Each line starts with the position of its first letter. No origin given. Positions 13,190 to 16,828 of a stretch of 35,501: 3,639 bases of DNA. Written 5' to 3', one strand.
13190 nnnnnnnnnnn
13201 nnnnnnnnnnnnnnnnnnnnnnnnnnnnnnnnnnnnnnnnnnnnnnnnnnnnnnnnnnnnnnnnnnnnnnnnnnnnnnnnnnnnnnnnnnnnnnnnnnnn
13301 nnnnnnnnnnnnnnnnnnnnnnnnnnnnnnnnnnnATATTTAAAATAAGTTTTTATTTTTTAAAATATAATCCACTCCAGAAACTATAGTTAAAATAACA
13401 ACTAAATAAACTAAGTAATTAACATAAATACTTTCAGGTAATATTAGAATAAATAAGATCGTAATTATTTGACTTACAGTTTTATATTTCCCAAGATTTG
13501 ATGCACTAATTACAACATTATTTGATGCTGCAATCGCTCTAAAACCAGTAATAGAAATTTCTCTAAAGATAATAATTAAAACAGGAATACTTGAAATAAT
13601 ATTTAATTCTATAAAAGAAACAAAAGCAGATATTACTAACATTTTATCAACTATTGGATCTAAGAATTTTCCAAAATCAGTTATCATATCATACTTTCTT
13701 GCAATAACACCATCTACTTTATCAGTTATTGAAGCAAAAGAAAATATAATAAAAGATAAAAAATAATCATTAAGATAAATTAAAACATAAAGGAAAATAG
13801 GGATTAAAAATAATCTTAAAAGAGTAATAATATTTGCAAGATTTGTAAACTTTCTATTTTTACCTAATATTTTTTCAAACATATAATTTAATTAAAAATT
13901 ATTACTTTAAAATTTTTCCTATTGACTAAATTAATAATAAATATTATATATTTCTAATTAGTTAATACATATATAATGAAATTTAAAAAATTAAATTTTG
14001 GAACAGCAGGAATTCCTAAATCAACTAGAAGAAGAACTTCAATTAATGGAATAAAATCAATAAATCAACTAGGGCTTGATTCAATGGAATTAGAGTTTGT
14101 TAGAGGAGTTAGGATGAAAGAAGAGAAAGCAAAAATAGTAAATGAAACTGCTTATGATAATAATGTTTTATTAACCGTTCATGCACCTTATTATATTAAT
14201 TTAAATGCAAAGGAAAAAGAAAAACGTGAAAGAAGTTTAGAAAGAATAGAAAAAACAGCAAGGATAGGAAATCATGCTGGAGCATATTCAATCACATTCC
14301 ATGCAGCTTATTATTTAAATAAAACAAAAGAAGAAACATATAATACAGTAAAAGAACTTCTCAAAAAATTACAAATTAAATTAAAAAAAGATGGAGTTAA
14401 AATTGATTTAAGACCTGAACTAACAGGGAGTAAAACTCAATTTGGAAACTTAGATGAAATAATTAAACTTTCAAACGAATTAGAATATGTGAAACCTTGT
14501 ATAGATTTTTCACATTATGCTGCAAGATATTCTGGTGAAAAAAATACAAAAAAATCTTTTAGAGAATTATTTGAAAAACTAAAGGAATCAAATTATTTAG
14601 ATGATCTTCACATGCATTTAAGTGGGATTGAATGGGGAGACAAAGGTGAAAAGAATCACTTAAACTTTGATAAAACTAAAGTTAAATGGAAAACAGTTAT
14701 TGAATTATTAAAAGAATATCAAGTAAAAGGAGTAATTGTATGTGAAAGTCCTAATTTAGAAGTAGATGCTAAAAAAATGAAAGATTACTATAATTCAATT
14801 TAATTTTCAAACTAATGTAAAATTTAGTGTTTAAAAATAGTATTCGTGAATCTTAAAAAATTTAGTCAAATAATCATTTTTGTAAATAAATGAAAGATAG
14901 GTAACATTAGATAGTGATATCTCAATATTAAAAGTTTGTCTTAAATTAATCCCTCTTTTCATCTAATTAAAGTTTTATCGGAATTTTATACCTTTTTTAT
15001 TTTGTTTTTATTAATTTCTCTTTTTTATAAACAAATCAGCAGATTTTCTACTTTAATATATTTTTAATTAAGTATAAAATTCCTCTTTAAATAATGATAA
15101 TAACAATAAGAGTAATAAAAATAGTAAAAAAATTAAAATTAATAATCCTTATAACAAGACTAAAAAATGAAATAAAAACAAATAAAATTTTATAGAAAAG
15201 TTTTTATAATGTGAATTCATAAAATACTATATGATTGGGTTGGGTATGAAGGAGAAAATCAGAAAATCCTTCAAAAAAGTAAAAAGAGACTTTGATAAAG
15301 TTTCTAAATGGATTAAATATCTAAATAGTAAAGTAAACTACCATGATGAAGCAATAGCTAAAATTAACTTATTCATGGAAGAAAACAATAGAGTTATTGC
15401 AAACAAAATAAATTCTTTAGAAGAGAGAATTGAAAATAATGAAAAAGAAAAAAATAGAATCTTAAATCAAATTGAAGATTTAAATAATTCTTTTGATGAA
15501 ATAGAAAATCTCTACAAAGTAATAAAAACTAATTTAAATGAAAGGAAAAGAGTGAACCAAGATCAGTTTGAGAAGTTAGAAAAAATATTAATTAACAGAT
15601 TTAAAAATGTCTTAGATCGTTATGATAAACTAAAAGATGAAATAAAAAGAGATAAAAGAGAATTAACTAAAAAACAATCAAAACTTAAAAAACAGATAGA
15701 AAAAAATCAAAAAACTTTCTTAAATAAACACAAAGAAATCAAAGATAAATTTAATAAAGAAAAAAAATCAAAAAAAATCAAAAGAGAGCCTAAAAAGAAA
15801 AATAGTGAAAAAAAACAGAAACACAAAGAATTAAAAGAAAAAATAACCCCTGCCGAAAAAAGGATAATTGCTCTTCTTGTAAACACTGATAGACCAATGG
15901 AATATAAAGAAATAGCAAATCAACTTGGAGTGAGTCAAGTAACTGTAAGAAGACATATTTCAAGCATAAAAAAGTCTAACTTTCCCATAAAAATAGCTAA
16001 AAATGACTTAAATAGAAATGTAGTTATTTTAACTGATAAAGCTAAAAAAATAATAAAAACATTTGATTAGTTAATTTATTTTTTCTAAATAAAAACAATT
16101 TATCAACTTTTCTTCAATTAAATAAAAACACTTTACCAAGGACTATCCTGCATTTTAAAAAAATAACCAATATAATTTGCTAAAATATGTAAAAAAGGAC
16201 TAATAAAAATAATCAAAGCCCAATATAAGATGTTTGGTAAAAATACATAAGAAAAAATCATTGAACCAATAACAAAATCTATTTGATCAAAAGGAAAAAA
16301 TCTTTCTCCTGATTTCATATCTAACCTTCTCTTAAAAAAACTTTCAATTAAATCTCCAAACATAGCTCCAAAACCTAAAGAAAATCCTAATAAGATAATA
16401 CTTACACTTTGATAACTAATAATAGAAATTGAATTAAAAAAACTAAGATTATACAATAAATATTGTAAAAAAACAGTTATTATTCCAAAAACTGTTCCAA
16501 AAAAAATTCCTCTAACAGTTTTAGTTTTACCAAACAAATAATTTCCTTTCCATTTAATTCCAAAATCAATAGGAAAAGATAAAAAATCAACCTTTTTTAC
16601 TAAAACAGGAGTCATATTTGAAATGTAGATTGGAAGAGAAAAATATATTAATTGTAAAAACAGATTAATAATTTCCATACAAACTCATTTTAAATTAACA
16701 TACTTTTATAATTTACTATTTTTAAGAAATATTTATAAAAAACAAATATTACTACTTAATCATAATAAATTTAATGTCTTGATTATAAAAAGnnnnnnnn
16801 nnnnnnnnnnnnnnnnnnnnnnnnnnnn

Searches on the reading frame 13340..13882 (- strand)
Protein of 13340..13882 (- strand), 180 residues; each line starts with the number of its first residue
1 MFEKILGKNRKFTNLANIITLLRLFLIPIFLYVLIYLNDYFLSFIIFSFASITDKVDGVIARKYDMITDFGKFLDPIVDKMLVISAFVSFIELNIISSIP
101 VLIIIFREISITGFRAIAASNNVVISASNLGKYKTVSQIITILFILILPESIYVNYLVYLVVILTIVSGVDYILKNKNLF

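Call 92: search_protein_families(library=pfam, proteins=[window:13340-13882:-], max_evalue=0.001)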
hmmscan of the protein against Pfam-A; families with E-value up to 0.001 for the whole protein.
window:13340-13882:- (180 aa): 1 family
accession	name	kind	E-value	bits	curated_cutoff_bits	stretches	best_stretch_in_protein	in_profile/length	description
PF01066.26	CDP-OH_P_transf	-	7.4e-40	137.3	22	1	14-167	2-152/152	CDP-alcohol phosphatidyltransferase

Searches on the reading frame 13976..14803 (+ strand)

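Call 16: search_protein_families(library=pfam, proteins=[window:13976-14803:+], max_evalue=0.001)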
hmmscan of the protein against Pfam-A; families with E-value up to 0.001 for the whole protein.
window:13976-14803:+ (275 aa): 1 family
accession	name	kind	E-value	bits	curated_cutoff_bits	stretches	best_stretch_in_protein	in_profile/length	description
PF01261.30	AP_endonuc_2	-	6.7e-33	114.8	31.1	1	29-262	4-236/249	Xylose isomerase-like TIM barrel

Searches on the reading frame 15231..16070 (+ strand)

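Call 16: search_protein_families(library=pfam, proteins=[window:15231-16070:+], max_evalue=0.001)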
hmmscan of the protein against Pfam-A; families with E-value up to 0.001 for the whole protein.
window:15231-16070:+ (279 aa): 8 families
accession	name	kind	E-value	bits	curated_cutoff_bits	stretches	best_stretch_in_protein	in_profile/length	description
PF08279.18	HTH_11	-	5.5e-09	36.2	25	1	210-254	3-47/55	HTH domain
PF04545.22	Sigma70_r4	-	1.4e-06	28.1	24.1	1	204-244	4-42/50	Sigma-70, region 4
PF21476.4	PF0610-like_N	-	2.8e-06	27.9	33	1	210-249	4-41/50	PF0610-like, N-terminal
PF08280.17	HTH_Mga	-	3.8e-06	27.2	23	1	208-249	6-46/59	M protein trans-acting positive regulator (MGA) HTH domain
PF12840.13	HTH_20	-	0.00014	22.2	27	1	210-244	7-40/51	Helix-turn-helix domain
PF08220.18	HTH_DeoR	-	0.00022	21.4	21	1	213-250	5-42/57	DeoR-like helix-turn-helix domain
PF08281.18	Sigma70_r4_2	-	0.00047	20.2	25.7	1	223-247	27-51/54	Sigma-70, region 4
PF01022.26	HTH_5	-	0.00048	20.4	22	0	211-250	6-43/47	Bacterial regulatory protein, arsR family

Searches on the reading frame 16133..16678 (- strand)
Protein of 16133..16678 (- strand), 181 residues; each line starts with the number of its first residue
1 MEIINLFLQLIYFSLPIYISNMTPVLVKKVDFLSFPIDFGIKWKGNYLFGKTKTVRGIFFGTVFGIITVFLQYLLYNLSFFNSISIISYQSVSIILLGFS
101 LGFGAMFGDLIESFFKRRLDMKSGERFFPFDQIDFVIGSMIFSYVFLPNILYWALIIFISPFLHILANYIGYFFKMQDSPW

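Call 92: search_protein_families(library=pfam, proteins=[window:16133-16678:-], max_evalue=0.001)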
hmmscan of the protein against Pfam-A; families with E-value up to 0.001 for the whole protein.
window:16133-16678:- (181 aa): 2 families
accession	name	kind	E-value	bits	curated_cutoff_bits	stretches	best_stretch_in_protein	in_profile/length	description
PF01864.22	CarS-like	-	9.1e-36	123.9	22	1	3-181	1-175/175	CDP-archaeol synthase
PF01148.25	CTP_transf_1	-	1e-06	29.3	24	1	53-138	170-252/264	Cytidylyltransferase family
